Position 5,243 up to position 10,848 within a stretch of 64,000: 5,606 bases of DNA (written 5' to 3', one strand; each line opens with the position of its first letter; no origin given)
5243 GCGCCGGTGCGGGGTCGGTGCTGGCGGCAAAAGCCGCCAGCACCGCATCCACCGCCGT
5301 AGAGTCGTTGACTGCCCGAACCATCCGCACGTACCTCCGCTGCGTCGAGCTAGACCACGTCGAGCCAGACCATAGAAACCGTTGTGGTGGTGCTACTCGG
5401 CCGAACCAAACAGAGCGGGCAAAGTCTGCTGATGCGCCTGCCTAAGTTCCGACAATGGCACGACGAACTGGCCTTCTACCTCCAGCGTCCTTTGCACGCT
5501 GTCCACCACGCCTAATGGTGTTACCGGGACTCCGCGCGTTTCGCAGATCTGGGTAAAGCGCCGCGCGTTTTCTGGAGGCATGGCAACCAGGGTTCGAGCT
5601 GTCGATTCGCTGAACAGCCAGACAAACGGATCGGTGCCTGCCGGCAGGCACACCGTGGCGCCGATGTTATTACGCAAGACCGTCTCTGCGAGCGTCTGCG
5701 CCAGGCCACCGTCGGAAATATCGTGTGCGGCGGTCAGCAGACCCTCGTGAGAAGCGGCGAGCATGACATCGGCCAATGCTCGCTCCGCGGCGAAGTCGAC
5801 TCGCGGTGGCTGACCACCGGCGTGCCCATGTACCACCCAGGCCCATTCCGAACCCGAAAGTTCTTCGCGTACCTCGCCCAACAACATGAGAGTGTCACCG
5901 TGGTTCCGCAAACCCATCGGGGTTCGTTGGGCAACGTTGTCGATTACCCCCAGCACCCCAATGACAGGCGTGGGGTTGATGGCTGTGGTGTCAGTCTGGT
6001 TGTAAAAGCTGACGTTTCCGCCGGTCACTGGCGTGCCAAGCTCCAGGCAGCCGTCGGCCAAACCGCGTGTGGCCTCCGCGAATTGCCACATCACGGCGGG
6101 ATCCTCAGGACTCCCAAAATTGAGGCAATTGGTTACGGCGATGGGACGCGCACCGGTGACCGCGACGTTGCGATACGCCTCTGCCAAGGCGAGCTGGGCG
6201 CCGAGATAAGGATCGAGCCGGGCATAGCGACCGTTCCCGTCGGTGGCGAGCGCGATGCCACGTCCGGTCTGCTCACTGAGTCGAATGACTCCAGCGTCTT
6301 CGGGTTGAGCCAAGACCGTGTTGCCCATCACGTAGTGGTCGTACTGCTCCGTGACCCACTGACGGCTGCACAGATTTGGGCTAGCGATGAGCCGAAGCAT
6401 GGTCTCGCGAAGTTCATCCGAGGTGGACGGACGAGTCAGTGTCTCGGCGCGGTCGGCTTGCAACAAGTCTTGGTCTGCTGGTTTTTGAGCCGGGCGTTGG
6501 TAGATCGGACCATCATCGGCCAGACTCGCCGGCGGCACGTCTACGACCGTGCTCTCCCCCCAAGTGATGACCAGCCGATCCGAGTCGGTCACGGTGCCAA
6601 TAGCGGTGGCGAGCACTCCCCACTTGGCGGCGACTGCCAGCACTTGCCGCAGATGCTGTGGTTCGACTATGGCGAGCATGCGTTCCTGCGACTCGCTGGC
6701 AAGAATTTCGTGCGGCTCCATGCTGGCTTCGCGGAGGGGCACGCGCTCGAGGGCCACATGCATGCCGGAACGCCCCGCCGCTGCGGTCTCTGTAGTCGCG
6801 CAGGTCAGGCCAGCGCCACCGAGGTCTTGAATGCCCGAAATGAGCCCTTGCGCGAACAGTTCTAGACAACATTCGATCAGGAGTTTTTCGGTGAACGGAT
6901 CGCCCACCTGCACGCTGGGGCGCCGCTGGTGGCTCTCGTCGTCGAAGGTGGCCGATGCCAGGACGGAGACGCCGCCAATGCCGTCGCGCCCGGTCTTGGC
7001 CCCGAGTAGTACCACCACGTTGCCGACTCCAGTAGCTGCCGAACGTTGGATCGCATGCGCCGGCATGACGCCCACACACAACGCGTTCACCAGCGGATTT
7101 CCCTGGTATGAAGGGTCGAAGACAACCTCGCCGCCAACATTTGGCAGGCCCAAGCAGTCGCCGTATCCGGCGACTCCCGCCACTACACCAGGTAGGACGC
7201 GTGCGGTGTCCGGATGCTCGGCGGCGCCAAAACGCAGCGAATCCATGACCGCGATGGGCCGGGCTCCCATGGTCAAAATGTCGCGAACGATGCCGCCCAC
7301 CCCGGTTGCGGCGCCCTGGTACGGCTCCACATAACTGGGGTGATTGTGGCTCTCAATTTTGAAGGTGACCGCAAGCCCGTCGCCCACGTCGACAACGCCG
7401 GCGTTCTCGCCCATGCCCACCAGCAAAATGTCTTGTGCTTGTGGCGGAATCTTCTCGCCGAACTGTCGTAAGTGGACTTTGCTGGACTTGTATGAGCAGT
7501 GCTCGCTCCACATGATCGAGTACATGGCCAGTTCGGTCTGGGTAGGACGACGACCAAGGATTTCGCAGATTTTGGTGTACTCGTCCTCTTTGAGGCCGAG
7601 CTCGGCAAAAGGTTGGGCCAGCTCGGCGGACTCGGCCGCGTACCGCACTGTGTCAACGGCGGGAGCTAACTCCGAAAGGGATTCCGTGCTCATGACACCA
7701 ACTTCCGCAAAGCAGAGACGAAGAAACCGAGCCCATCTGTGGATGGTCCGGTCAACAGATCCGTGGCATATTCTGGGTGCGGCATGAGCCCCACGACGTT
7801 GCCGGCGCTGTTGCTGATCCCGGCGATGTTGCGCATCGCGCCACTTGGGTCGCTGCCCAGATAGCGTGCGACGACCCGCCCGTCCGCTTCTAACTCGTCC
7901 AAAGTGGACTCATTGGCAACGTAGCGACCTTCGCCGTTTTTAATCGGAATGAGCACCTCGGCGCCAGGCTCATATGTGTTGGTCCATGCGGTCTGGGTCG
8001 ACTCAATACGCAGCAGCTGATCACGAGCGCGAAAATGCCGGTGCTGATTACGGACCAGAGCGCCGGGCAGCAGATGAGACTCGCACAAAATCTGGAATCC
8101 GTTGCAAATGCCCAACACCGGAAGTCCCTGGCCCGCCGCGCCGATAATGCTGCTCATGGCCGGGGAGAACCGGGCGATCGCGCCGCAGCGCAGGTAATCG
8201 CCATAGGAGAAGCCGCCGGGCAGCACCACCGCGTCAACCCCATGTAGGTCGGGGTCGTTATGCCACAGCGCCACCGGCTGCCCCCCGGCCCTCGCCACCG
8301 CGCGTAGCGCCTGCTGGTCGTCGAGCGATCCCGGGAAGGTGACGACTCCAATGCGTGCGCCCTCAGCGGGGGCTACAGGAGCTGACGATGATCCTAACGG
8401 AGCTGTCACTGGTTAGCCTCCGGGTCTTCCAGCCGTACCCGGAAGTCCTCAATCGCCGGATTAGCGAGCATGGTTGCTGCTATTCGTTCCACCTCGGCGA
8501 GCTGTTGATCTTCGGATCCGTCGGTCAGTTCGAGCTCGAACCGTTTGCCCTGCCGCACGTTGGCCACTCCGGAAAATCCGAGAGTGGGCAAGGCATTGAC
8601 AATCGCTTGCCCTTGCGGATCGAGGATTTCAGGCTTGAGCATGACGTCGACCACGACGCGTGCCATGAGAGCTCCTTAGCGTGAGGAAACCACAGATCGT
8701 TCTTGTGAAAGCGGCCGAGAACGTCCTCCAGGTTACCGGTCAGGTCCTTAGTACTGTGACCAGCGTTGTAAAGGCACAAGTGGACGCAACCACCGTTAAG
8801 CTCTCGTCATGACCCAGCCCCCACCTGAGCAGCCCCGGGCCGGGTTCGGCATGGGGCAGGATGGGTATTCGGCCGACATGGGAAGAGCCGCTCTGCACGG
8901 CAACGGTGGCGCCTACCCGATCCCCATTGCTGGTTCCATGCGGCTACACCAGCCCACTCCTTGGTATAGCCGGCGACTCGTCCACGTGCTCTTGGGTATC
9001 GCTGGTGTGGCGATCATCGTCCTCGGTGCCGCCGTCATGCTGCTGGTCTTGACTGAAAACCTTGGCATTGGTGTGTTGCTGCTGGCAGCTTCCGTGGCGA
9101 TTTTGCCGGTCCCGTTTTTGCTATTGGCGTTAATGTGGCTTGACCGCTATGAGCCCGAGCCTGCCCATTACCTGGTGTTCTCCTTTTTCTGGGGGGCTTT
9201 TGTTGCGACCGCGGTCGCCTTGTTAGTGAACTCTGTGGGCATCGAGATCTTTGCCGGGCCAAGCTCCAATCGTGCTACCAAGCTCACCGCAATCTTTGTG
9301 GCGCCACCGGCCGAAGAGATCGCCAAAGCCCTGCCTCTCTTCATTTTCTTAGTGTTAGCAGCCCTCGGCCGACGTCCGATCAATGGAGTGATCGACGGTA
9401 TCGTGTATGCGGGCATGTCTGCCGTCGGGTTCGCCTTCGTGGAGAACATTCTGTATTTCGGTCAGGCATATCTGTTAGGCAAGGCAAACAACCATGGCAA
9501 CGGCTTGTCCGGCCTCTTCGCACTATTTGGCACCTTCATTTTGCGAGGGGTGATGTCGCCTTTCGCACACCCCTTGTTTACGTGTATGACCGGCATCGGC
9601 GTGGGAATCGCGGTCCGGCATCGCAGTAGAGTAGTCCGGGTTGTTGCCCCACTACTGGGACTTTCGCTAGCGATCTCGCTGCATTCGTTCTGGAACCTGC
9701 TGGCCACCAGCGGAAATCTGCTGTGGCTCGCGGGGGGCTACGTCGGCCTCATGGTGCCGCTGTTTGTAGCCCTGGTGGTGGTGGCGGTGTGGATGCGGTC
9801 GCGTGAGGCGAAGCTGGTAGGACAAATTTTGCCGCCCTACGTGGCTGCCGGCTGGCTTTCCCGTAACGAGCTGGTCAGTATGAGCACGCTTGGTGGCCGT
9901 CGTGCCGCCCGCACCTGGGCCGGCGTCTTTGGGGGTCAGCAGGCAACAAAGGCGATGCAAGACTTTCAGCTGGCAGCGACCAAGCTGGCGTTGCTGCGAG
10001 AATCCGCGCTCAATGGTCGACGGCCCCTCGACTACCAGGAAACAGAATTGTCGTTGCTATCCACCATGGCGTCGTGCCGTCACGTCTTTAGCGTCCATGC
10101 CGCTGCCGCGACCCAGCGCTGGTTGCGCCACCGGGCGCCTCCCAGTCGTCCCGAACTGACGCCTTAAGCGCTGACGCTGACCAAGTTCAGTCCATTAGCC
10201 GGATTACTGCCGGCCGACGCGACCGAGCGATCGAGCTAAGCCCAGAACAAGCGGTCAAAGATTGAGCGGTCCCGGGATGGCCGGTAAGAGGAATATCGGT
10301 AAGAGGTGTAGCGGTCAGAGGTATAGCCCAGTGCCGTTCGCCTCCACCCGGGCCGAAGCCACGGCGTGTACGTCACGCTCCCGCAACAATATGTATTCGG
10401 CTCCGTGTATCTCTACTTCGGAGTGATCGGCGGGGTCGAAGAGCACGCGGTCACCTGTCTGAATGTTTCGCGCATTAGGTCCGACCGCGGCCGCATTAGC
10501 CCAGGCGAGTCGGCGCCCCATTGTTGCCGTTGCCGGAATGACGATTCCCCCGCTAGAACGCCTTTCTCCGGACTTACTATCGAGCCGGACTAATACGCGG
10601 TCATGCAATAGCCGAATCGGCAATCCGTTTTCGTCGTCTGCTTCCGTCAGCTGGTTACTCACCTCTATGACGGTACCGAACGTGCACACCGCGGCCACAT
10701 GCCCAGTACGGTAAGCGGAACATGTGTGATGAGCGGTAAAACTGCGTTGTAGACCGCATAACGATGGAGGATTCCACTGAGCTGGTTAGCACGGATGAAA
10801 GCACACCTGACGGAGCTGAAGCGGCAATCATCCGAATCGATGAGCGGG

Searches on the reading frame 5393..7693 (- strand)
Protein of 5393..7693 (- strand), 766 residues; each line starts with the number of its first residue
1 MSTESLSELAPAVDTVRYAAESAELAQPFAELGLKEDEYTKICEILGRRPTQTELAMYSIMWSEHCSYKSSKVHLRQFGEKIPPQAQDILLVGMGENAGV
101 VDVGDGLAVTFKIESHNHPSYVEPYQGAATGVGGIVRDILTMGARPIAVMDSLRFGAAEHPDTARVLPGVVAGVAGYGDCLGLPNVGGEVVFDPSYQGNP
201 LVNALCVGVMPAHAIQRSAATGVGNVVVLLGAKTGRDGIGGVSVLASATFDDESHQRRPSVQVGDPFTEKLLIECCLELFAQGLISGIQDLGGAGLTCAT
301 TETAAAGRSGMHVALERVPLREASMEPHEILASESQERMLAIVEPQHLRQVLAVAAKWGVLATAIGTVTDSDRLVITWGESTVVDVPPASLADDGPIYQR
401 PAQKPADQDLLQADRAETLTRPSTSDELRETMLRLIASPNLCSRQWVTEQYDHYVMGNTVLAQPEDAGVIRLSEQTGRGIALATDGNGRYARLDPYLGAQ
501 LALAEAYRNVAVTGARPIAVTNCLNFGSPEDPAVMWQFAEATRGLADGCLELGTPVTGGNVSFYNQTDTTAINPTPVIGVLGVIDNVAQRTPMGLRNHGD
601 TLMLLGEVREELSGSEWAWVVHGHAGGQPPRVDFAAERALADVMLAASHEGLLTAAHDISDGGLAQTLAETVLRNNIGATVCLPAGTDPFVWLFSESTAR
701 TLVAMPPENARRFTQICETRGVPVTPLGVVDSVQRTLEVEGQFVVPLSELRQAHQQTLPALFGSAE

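Call 13: search_protein_families(library=pfam, proteins=[window:5393-7693:-], max_evalue=0.001)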
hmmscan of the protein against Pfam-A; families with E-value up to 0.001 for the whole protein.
window:5393-7693:- (766 aa): 3 families
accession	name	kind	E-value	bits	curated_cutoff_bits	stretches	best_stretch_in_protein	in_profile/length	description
PF02769.27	AIRS_C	-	6.2e-59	199.1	23.1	2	223-378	2-155/156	AIR synthase related protein, C-terminal domain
PF00586.29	AIRS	-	3.3e-55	185.7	24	2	95-210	1-112/112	AIR synthase related protein, N-terminal domain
PF18072.6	FGAR-AT_linker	-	1.7e-15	57.7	26.6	1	30-69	8-50/50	Formylglycinamide ribonucleotide amidotransferase linker domain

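Call 18: find_homologous_proteins(query=window:5393-7693:-)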
Query window:5393-7693:- (766 aa): 8000 proteins with E <= 0.001 among 8000 candidates; the best 120 are listed.
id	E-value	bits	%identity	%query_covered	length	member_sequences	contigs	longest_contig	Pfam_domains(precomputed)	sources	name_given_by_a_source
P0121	0.0e+0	1722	100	100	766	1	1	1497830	PF18072.7,PF00586.30,PF02769.28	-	-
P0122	0.0e+0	1314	76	99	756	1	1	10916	PF18072.7,PF00586.30,PF02769.28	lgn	-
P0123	0.0e+0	1311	76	99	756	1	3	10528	PF18072.7,PF00586.30,PF02769.28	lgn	-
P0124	0.0e+0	1308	77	98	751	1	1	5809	PF18072.7,PF00586.30,PF02769.28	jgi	jgi:phosphoribosylformylglycinamidine synthase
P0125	0.0e+0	1305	76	98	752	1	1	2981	PF18072.7,PF00586.30,PF02769.28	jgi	jgi:phosphoribosylformylglycinamidine synthase II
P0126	0.0e+0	1304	76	98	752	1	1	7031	PF18072.7,PF00586.30,PF02769.28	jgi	-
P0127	0.0e+0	1302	77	98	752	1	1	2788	PF18072.7,PF00586.30,PF02769.28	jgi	-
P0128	0.0e+0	1300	76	98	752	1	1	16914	PF18072.7,PF00586.30,PF02769.28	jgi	-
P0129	0.0e+0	1300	76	98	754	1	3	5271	PF18072.7,PF00586.30,PF02769.28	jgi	jgi:phosphoribosylformylglycinamidine synthase II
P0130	0.0e+0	1300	76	98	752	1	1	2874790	PF18072.7,PF00586.30,PF02769.28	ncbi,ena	-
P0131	0.0e+0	1300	76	98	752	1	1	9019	PF18072.7,PF00586.30,PF02769.28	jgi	-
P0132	0.0e+0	1299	76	98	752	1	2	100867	PF18072.7,PF00586.30,PF02769.28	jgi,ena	-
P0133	0.0e+0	1298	76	98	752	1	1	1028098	PF18072.7,PF00586.30,PF02769.28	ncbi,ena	-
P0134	0.0e+0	1298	76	98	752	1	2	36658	PF18072.7,PF00586.30,PF02769.28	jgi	jgi:phosphoribosylformylglycinamidine synthase II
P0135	0.0e+0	1297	76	98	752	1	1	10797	PF18072.7,PF00586.30,PF02769.28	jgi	-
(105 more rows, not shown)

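Call 38: find_encoding_contigs(protein=P0130, flank=10000, max_places=1)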
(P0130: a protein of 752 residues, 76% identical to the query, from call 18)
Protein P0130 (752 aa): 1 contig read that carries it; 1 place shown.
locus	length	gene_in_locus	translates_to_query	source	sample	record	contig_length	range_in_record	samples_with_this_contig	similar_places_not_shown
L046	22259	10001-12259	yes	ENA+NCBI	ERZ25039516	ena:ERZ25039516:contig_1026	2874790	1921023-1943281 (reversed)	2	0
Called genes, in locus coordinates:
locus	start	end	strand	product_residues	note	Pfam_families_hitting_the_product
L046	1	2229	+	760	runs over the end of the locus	PF00553:CBM_2, PF16656:Pur_ac_phosph_N (faint), PF00041:fn3, PF10179:NDNF (faint), PF00041:fn3, PF00704:Glyco_hydro_18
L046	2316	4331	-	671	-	PF02838:Glyco_hydro_20b, PF00728:Glyco_hydro_20, PF02839:CBM_5_12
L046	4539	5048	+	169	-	PF04542:Sigma70_r2, PF08281:Sigma70_r4_2, PF04545:Sigma70_r4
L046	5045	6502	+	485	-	-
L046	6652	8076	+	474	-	PF00206:Lyase_1, PF10397:ADSL_C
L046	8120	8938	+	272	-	-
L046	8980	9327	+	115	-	PF02700:PurS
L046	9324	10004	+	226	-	PF07685:GATase_3 (weak), PF13507:GATase_5, PF00117:GATase (weak), PF01965:DJ-1_PfpI (faint)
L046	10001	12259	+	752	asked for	PF18072:FGAR-AT_linker, PF00586:AIRS, PF02769:AIRS_C, PF00586:AIRS, PF02769:AIRS_C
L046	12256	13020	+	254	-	PF04029:2-ph_phosp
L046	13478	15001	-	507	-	PF13620:CarboxypepD_reg, PF13715:CarbopepD_reg_2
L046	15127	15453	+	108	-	PF17844:SCP_3, PF07398:MDMPI_C (weak)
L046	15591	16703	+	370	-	PF04055:Radical_SAM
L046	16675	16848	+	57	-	-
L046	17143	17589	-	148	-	PF05995:CDO_I (weak)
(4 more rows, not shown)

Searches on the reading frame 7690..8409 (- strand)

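Call 13: search_protein_families(library=pfam, proteins=[window:7690-8409:-], max_evalue=0.001)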
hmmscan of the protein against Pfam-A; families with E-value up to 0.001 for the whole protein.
window:7690-8409:- (239 aa): 4 families
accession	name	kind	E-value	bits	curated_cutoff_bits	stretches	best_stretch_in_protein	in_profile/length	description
PF13507.12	GATase_5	-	1.1e-27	97.3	27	1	19-220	3-234/260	CobB/CobQ-like glutamine amidotransferase domain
PF07685.20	GATase_3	-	4.3e-08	33.4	27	1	40-111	21-91/196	CobB/CobQ-like glutamine amidotransferase domain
PF00117.34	GATase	-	4.5e-05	23.6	22.8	1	51-112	29-89/190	Glutamine amidotransferase class-I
PF07722.19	Peptidase_C26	-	0.00013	22.2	20.5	0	34-108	29-118/219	Peptidase C26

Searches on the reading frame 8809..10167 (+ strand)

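Call 13: search_protein_families(library=pfam, proteins=[window:8809-10167:+], max_evalue=0.001)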
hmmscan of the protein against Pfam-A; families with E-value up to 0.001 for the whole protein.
window:8809-10167:+ (452 aa): 1 family
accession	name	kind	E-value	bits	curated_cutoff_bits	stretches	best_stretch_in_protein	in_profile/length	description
PF13367.11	PrsW-protease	-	3.9e-50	170.6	23.5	1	117-321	1-195/196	PrsW family intramembrane metalloprotease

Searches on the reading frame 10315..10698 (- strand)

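Call 13: search_protein_families(library=pfam, proteins=[window:10315-10698:-], max_evalue=0.001)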
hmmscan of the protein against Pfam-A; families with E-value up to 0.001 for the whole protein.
window:10315-10698:- (127 aa): 1 family
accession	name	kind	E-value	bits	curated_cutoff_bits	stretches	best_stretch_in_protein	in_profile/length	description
PF00166.26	Cpn10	-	2.5e-17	63.1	21.1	1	28-113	2-92/93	Chaperonin 10 Kd subunit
